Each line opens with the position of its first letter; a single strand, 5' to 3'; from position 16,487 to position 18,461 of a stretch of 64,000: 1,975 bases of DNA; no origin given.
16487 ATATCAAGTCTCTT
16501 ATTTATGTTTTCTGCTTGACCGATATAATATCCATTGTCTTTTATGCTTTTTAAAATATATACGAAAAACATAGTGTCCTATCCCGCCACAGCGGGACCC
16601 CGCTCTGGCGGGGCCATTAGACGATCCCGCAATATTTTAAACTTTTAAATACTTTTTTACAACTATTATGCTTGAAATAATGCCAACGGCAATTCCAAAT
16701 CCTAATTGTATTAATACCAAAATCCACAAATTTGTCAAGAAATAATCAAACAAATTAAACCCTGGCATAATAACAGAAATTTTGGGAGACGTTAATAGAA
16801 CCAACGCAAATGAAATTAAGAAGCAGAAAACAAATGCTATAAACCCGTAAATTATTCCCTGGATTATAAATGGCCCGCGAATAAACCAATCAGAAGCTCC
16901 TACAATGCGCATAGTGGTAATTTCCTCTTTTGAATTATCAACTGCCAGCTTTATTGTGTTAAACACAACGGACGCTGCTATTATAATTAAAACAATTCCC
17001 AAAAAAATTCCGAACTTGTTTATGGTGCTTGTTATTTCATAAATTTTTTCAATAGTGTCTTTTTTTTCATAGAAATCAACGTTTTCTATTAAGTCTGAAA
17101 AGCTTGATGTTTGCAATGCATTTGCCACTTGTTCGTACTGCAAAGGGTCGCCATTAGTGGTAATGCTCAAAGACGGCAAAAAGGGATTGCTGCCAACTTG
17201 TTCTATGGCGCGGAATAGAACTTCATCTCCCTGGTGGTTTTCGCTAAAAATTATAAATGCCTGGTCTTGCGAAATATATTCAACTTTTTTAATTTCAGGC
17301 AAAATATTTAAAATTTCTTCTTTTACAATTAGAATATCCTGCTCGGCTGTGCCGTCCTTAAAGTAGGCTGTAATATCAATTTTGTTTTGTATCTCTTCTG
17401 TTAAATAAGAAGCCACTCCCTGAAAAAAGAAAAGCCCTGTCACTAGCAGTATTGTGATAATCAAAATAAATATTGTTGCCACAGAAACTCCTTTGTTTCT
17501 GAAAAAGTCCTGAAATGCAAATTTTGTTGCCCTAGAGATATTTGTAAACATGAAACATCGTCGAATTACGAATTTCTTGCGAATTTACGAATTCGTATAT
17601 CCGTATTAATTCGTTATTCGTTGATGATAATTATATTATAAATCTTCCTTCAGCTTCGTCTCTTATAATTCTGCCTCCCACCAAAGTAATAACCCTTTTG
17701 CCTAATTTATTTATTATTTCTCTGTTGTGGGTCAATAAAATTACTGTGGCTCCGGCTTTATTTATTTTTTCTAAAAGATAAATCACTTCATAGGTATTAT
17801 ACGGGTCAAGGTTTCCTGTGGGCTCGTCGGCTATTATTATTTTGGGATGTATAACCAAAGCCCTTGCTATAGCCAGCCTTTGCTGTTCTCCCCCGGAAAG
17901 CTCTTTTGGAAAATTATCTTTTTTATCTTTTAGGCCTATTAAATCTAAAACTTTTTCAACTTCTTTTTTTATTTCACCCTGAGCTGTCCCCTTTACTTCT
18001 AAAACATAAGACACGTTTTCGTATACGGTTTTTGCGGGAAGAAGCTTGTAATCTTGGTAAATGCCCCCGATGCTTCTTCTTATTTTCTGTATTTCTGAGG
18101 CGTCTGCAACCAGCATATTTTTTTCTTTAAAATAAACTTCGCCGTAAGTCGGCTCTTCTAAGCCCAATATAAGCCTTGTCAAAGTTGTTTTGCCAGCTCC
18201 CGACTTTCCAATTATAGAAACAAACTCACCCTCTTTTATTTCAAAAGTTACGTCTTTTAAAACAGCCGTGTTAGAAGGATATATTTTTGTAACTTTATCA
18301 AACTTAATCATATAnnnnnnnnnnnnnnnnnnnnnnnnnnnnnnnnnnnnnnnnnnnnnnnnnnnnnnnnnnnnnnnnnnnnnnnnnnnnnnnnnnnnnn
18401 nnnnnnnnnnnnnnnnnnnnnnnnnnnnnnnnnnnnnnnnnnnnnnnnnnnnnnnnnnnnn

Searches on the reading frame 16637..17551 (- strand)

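Call 80: search_protein_families(library=pfam, proteins=[window:16637-17551:-], max_evalue=0.001)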
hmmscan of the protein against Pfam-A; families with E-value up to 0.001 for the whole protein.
window:16637-17551:- (304 aa): 2 families
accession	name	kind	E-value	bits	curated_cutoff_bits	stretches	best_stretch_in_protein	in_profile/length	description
PF02687.27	FtsX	-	2.8e-13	50.4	25.5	1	182-303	1-117/120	FtsX-like permease C-terminal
PF18075.7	FtsX_ECD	-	2.9e-10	41.1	23.5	1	59-148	2-89/96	FtsX extracellular domain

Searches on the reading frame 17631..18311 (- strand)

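Call 80: search_protein_families(library=pfam, proteins=[window:17631-18311:-], max_evalue=0.001)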
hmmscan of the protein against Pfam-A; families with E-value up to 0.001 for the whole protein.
window:17631-18311:- (226 aa): 4 families
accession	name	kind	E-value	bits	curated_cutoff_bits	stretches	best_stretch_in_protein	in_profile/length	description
PF00005.33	ABC_tran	-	1.1e-37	130.1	25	1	18-165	1-136/137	ABC transporter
PF13304.12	AAA_21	-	6.8e-07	30.1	27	0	137-200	237-303/304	AAA domain, putative AbiEii toxin, Type IV TA system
PF02463.25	SMC_N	-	4.9e-06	26.6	40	1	28-203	24-205/220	RecF/RecN/SMC N terminal domain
PF13166.12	AAA_13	-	3.8e-05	23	36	0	154-206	524-580/713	AAA domain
